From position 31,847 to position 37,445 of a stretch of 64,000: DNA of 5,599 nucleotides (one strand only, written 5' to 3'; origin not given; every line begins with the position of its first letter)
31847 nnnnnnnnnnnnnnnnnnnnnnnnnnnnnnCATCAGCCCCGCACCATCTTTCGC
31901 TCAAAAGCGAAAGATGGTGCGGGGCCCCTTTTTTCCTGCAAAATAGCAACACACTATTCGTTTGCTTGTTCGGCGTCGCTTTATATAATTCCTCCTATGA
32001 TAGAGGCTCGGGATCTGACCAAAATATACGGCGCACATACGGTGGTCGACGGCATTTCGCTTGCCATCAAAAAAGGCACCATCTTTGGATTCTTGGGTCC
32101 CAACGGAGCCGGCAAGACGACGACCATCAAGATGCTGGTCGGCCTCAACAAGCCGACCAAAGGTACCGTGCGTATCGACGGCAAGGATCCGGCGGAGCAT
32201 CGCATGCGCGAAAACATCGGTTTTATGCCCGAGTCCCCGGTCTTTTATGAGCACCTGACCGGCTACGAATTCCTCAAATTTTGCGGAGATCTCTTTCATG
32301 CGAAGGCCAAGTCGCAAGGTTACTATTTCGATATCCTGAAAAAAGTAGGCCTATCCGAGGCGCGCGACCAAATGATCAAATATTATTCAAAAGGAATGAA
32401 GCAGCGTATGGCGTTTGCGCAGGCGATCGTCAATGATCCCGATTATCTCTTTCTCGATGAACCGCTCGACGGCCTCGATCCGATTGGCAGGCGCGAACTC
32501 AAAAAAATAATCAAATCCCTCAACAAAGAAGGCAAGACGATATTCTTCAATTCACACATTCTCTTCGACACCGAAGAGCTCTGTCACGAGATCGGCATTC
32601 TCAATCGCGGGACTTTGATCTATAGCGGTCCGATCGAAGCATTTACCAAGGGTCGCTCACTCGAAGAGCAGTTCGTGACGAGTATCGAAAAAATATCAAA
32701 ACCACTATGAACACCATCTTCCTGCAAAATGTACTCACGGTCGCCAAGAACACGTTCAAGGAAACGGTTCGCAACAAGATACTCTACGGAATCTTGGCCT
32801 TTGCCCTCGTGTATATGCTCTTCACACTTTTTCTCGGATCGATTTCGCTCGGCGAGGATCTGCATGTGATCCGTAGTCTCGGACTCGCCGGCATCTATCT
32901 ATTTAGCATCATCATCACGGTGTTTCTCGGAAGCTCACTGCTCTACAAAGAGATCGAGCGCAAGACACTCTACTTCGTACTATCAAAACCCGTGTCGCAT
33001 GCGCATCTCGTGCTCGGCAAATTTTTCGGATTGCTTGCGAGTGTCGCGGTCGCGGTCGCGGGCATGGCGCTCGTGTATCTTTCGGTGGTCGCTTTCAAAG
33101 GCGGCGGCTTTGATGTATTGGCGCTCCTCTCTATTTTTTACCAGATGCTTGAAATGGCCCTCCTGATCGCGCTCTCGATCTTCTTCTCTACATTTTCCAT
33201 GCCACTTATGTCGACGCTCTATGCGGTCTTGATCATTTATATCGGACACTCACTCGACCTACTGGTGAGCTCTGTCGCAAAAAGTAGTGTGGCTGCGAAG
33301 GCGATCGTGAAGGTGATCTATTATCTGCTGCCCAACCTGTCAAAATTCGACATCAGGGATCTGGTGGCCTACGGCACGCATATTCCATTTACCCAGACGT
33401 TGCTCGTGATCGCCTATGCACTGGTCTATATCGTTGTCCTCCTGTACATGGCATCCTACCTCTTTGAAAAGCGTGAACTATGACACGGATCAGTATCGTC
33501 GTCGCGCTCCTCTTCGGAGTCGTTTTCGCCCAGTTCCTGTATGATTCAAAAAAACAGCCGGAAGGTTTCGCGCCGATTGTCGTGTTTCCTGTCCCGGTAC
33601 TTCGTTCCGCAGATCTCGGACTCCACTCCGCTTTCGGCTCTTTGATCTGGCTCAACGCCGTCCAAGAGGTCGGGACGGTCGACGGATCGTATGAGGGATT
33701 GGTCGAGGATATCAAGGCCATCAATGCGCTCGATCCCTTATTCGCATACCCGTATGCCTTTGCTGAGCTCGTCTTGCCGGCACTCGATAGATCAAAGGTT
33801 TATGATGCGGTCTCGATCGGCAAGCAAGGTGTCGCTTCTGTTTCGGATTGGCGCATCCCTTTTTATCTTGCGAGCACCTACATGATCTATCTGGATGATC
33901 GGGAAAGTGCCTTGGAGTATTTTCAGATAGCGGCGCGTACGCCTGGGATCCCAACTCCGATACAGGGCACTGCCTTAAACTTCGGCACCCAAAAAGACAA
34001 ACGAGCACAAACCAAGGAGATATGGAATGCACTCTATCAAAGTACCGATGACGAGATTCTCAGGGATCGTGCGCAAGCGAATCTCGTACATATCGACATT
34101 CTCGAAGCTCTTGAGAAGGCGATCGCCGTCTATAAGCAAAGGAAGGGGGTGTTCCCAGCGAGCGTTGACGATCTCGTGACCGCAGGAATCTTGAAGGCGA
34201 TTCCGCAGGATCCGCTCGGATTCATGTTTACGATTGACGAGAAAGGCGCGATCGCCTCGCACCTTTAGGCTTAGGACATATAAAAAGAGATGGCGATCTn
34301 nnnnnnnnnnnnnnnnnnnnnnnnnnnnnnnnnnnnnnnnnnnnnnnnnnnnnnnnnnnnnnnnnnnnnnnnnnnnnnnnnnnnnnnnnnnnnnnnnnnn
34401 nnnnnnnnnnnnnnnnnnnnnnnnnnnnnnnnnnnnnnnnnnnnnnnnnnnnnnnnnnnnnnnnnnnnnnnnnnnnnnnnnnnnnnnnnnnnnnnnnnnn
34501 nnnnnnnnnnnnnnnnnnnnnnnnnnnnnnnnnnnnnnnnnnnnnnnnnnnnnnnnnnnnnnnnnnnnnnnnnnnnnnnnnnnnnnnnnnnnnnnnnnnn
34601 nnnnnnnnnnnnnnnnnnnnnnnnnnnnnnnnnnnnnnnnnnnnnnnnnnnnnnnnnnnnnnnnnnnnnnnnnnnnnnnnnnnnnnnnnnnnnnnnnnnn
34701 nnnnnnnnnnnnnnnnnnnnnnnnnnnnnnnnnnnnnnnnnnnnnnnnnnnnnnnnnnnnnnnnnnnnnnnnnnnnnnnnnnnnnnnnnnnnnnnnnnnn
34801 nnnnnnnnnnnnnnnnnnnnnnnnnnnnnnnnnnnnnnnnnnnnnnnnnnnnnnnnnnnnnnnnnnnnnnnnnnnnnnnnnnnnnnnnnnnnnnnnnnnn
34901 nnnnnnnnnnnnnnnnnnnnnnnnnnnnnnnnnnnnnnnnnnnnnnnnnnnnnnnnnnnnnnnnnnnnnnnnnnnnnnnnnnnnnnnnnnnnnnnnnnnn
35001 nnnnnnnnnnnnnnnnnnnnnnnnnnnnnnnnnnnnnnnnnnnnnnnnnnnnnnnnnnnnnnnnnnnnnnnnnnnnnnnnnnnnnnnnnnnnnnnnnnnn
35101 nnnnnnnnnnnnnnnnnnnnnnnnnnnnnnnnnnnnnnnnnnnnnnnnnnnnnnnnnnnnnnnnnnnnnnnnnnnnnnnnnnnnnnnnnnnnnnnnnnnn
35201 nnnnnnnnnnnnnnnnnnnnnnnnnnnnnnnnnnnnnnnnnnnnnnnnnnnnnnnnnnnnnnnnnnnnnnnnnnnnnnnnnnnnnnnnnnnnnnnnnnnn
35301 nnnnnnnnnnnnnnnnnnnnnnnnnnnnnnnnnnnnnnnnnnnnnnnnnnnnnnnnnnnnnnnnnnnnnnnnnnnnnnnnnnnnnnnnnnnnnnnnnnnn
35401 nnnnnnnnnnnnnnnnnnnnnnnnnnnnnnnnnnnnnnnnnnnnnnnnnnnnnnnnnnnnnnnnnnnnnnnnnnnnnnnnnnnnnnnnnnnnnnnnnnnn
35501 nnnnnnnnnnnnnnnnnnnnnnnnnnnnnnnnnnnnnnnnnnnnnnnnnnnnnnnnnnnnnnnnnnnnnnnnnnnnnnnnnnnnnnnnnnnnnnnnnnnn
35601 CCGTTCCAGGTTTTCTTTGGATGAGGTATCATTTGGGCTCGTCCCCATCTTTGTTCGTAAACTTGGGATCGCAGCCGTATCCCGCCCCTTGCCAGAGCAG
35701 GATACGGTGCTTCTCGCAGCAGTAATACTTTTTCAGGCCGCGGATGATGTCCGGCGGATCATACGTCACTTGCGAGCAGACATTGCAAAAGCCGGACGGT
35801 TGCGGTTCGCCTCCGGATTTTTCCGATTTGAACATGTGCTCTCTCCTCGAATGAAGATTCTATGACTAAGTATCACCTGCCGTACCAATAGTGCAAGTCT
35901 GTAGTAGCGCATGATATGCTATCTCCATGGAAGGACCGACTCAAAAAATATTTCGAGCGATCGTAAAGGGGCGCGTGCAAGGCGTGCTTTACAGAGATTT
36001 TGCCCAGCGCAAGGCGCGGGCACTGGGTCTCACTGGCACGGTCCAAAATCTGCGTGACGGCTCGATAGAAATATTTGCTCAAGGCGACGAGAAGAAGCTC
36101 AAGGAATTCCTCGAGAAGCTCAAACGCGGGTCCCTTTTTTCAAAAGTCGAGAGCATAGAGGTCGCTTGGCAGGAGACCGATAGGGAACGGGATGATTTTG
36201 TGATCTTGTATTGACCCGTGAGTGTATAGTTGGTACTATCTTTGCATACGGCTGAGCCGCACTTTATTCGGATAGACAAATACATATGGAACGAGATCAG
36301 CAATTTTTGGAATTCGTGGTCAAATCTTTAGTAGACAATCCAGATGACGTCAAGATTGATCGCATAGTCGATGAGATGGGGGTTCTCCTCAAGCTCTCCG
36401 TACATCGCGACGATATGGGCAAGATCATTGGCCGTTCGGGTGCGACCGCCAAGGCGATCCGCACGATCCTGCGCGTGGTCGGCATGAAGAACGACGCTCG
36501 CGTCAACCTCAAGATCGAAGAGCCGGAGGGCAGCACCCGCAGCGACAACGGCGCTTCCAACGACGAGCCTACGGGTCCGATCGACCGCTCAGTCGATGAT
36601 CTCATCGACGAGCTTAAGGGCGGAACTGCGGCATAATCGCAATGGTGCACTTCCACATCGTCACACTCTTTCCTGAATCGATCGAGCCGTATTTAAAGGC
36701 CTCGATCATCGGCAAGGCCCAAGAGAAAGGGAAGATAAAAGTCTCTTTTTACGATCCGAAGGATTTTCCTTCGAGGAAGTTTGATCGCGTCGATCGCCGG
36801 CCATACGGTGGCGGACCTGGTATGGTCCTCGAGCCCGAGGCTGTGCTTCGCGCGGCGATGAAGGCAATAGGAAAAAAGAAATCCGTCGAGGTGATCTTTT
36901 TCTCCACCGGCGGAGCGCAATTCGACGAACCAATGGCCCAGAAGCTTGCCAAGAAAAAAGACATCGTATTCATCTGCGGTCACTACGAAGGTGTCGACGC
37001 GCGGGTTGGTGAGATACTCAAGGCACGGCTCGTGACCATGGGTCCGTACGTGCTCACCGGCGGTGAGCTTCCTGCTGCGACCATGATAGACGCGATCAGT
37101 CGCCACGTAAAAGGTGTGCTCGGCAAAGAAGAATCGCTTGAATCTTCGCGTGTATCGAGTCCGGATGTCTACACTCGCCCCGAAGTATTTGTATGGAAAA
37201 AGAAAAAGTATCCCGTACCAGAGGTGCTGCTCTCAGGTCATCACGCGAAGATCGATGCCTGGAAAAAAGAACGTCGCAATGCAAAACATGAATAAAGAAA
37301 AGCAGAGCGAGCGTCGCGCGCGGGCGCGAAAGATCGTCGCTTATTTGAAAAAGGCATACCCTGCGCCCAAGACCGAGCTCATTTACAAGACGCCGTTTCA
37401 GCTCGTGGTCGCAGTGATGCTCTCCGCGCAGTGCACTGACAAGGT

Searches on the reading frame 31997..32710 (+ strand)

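Call 26: search_protein_families(library=pfam, proteins=[window:31997-32710:+], max_evalue=0.001)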
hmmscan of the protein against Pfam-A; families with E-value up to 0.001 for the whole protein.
window:31997-32710:+ (237 aa): 2 families
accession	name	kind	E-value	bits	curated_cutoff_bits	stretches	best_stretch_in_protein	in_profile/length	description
PF00005.33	ABC_tran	-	9.4e-31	107.7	25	1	18-157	2-136/137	ABC transporter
PF13304.12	AAA_21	-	2.2e-06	28.4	27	0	30-50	2-22/304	AAA domain, putative AbiEii toxin, Type IV TA system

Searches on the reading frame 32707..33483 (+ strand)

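Call 26: search_protein_families(library=pfam, proteins=[window:32707-33483:+], max_evalue=0.001)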
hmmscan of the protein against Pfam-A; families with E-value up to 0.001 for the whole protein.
window:32707-33483:+ (258 aa): 3 families
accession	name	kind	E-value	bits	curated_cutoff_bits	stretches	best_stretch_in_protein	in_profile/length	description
PF12679.13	ABC2_membrane_2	-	6e-14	52.4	27.2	1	11-258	2-283/283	ABC-2 family transporter protein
PF12730.13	ABC2_membrane_4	-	6.5e-06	26.7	27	1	22-160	11-154/179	ABC-2 family transporter protein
PF01061.29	ABC2_membrane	-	0.00067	19.7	26.9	1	9-163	3-159/211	ABC-2 type transporter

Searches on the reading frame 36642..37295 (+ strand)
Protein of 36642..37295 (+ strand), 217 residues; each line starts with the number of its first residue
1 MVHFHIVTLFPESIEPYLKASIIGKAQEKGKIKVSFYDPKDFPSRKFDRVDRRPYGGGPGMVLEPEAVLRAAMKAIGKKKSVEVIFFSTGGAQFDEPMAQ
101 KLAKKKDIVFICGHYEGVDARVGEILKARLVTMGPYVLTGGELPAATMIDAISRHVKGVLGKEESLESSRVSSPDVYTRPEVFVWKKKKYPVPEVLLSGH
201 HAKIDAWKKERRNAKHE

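Call 26: search_protein_families(library=pfam, proteins=[window:36642-37295:+], max_evalue=0.001)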
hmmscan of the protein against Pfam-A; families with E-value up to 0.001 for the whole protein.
window:36642-37295:+ (217 aa): 1 family
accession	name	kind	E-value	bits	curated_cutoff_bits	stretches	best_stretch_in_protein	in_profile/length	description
PF01746.26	tRNA_m1G_MT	-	2.2e-40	138.9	27.3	1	24-211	2-185/195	tRNA (Guanine-1)-methyltransferase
